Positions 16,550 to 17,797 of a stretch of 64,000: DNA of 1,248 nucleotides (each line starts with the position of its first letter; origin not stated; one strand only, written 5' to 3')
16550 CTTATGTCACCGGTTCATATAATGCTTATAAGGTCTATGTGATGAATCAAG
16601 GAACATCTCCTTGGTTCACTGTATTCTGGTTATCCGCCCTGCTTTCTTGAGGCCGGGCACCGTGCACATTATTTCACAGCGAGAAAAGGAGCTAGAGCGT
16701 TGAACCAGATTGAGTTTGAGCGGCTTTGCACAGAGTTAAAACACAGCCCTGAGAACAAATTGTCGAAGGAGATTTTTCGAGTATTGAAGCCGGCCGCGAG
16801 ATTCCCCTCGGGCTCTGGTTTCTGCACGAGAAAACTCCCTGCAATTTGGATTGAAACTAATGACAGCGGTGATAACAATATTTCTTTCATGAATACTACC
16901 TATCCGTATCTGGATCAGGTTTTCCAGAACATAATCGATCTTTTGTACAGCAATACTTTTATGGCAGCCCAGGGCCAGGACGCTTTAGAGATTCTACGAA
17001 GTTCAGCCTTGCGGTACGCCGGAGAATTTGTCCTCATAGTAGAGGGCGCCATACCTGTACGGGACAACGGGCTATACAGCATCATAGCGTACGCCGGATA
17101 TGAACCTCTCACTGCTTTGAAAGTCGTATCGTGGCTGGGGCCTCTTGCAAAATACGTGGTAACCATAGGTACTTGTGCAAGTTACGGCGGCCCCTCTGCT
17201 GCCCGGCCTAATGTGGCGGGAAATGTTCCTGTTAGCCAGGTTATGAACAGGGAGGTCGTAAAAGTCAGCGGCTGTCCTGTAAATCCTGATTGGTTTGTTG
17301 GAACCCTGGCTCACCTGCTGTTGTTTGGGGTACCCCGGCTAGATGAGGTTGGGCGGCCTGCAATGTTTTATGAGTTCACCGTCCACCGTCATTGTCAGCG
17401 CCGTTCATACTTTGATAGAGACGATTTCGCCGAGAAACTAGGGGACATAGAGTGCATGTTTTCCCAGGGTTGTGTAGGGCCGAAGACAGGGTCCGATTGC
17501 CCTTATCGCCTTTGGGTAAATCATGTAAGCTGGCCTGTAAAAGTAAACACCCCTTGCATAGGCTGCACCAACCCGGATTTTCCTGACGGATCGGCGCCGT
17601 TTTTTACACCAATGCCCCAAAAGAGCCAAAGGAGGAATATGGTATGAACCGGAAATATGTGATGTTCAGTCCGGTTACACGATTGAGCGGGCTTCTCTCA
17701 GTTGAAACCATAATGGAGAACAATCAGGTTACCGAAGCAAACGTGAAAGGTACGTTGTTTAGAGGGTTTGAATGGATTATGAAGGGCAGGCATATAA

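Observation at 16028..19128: [NiFe] hydrogenase with non-canonical proximal-cluster and L1 motifs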

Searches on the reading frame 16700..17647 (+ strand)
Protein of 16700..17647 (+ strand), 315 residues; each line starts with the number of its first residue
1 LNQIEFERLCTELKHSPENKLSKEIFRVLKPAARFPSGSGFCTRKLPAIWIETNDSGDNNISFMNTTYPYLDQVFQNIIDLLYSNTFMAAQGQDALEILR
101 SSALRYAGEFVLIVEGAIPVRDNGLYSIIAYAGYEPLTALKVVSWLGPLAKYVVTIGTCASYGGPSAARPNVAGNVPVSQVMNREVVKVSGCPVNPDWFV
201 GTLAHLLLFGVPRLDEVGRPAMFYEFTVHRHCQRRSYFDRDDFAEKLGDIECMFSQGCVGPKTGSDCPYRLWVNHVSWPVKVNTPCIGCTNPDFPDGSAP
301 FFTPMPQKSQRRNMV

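Call 3: search_protein_families(library=pfam, proteins=[window:16700-17647:+], max_evalue=0.01)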
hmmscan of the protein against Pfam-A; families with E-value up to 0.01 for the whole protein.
window:16700-17647:+ (315 aa): 2 families
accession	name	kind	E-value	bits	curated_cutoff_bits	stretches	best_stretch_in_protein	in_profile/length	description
PF14720.11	NiFe_hyd_SSU_C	-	2e-29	102.2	27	1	224-301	1-79/80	NiFe/NiFeSe hydrogenase small subunit C-terminal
PF01058.29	Oxidored_q6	-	1.8e-21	76.7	27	1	59-206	4-128/128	NADH ubiquinone oxidoreductase, 20 Kd subunit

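Call 4: search_protein_families(library=ncbifam, proteins=[window:16700-17647:+], max_evalue=0.01)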
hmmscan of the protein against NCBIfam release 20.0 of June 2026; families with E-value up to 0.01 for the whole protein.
window:16700-17647:+ (315 aa): 5 families
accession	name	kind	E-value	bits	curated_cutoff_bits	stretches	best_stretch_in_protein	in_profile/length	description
NF045520.1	H2_NiFeSe_small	exception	5.9e-64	216.4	470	1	43-303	37-313/314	NiFeSe hydrogenase small subunit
TIGR00391.1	hydA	subfamily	1.5e-59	202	179.5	1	44-303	49-310/365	hydrogenase small subunit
NF007779.0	PRK10468.1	equivalog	6e-46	157.1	659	1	44-291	47-297/372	hydrogenase 2 small subunit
TIGR03294.1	FrhG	equivalog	0.00014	21.7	245.5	1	66-207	21-141/228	coenzyme F420 hydrogenase subunit gamma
NF011391.0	PRK14816.1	equivalog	0.0091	15.6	283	0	150-201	120-168/196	NADH-quinone oxidoreductase subunit B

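Call 5: search_solved_structures(query=window:16700-17647:+, show_alignments=3)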
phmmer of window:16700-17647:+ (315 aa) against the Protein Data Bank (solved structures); distinct sequences matched with E-value up to 0.001: 43.
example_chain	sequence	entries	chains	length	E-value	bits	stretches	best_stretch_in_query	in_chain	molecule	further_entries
1frv_A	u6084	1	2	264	1.9e-54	188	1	50-303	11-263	HYDROGENASE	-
1yq9_A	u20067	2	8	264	2.8e-54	187.5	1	50-303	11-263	Periplasmic [NiFe] hydrogenase small subunit | PERIPLASMIC HYDROGENASE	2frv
1cc1_S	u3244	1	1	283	2.1e-53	184.6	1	44-303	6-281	HYDROGENASE (SMALL SUBUNIT)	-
4kl8_S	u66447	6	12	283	3.8e-53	183.7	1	44-303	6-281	Periplasmic [NiFeSe] hydrogenase small subunit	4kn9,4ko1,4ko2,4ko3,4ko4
4ucx_A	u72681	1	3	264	2e-51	178.1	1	47-302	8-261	HYDROGENASE (NIFE) SMALL SUBUNIT HYDA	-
4ucq_A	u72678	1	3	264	1.3e-50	175.4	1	48-302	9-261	HYDROGENASE (NIFE) SMALL SUBUNIT HYDA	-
4upe_A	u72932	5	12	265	1.6e-50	175.1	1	48-302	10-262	NIFE-HYDROGENASE SMALL SUBUNIT | HYDROGENASE (NIFE) SMALL SUBUNIT HYDA | PERIPLASMIC [NIFE] HYDROGENASE SMALL SUBUNIT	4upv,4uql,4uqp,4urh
1yqw_A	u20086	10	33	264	1.7e-50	175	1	48-302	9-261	Periplasmic [NiFe] hydrogenase small subunit | HYDROGENASE (NIFE) SMALL SUBUNIT HYDA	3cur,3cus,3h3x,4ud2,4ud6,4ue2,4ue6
4ucw_A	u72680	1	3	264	2.4e-50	174.6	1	48-302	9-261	HYDROGENASE (NIFE) SMALL SUBUNIT HYDA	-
1yrq_A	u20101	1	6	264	8.7e-50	172.7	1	48-302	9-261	Periplasmic [NiFe] hydrogenase small subunit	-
1frf_S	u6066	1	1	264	1.1e-49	172.4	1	48-302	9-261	[NI-FE] HYDROGENASE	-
2wpn_A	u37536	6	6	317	3e-48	167.7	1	31-302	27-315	PERIPLASMIC [NIFESE] HYDROGENASE, SMALL SUBUNIT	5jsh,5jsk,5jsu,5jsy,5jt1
3ze6_A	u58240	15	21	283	8.6e-48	166.1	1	45-302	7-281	PERIPLASMIC [NIFESE] HYDROGENASE, SMALL SUBUNIT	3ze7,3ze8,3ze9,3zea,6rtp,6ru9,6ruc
1h2r_S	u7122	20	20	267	1.7e-46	161.9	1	60-302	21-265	PROTEIN (PERIPLASMIC [NIFE] HYDROGENASE SMALL SUBUNIT) | Periplasmic [NiFe] hydrogenase small subunit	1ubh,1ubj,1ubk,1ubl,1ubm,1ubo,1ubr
8w6x_S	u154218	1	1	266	1.7e-46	161.9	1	60-302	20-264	Periplasmic [NiFe] hydrogenase small subunit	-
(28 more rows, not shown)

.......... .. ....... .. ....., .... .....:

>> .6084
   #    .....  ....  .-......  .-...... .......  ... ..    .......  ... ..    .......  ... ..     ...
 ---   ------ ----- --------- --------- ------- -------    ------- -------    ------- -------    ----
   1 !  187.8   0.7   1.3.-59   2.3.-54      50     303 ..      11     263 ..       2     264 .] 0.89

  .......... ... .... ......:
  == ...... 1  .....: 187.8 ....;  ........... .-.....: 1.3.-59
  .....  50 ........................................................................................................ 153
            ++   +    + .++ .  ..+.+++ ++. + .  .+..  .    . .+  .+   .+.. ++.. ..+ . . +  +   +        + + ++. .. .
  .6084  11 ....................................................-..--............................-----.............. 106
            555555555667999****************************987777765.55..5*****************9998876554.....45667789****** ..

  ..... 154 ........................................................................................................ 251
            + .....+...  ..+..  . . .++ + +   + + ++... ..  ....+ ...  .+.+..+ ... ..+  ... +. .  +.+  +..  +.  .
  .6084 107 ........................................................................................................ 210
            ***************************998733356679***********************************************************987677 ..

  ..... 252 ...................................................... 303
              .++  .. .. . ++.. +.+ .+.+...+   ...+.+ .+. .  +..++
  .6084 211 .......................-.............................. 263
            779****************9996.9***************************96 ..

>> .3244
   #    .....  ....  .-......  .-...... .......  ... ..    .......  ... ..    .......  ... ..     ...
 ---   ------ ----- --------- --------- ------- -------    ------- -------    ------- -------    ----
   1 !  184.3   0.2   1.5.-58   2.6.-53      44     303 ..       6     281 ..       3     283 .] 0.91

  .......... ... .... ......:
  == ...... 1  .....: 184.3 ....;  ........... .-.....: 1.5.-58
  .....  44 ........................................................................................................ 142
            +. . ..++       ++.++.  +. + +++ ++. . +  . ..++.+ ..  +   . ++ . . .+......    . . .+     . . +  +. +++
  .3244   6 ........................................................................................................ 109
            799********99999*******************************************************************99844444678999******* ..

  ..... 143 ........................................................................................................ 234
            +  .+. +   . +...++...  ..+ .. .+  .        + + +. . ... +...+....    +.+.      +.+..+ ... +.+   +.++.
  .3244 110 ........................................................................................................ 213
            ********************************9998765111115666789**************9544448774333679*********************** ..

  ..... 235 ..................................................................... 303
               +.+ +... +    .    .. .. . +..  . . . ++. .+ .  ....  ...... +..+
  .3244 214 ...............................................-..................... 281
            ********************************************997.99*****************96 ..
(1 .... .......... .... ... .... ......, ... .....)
